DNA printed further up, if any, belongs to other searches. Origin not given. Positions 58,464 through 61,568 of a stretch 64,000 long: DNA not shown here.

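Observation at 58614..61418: Single 934-aa ORF fusing a PSMA-like M28 peptidase to a metallo-beta-lactamase-fold hydrolase domain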

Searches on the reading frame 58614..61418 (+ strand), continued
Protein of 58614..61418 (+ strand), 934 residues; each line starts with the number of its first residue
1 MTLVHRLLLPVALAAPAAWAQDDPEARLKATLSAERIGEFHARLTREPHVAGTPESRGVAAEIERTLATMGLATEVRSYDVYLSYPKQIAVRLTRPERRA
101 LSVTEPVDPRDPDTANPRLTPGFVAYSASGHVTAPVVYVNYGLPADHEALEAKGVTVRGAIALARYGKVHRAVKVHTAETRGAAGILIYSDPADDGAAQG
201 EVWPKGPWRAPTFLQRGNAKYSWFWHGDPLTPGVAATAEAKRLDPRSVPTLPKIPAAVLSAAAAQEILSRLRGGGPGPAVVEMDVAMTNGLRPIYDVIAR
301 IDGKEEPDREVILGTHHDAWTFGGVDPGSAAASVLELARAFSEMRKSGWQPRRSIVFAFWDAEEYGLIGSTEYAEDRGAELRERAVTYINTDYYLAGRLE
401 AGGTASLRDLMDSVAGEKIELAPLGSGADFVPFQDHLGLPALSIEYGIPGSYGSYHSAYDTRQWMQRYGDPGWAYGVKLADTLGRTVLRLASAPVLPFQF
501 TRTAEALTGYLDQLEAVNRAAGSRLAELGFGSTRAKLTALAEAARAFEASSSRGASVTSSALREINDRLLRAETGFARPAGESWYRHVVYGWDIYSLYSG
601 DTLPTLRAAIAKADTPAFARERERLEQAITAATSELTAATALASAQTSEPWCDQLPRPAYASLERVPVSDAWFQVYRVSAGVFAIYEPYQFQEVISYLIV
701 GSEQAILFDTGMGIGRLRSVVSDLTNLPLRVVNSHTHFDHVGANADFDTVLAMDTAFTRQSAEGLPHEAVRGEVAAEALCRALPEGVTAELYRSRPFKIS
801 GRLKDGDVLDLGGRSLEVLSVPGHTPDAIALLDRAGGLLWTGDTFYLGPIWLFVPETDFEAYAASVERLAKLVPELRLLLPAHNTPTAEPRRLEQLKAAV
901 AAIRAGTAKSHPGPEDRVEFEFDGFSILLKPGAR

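Call 67: list_cluster_members(proteins=[P0001, P0002, P0003, P0004, P0005, P0138])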
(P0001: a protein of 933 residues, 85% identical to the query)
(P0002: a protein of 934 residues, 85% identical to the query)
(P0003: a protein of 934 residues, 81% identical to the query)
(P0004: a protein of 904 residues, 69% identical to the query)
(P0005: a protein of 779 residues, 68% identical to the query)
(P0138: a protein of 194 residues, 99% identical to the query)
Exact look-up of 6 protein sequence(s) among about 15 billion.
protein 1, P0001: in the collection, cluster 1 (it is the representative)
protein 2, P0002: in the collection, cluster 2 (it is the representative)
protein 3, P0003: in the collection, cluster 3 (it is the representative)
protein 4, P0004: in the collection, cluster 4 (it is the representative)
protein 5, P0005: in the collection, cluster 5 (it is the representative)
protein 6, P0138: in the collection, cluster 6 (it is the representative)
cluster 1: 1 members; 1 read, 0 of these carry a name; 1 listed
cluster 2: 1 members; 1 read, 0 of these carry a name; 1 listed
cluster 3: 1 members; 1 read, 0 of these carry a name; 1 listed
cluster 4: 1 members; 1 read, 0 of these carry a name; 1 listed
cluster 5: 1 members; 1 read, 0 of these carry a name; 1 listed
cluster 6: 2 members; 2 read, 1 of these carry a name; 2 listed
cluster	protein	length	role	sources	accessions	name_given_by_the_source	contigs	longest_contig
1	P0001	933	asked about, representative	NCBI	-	-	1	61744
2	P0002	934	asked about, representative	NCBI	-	-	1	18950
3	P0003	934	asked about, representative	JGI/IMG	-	-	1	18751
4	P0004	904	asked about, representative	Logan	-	-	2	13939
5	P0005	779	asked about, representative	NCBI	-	-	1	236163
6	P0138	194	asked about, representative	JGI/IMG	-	glyoxylase-like metal-dependent hydrolase (beta-lactamase superfamily II)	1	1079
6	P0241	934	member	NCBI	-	-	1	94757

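Call 69: find_encoding_contigs(protein=window:58614-61418:+, flank=3000, max_places=3)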
Protein window:58614-61418:+ (934 aa): no gene with exactly this product is on record in the collection.

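Call 70: find_encoding_contigs(protein=P0241, flank=2000, max_places=2)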
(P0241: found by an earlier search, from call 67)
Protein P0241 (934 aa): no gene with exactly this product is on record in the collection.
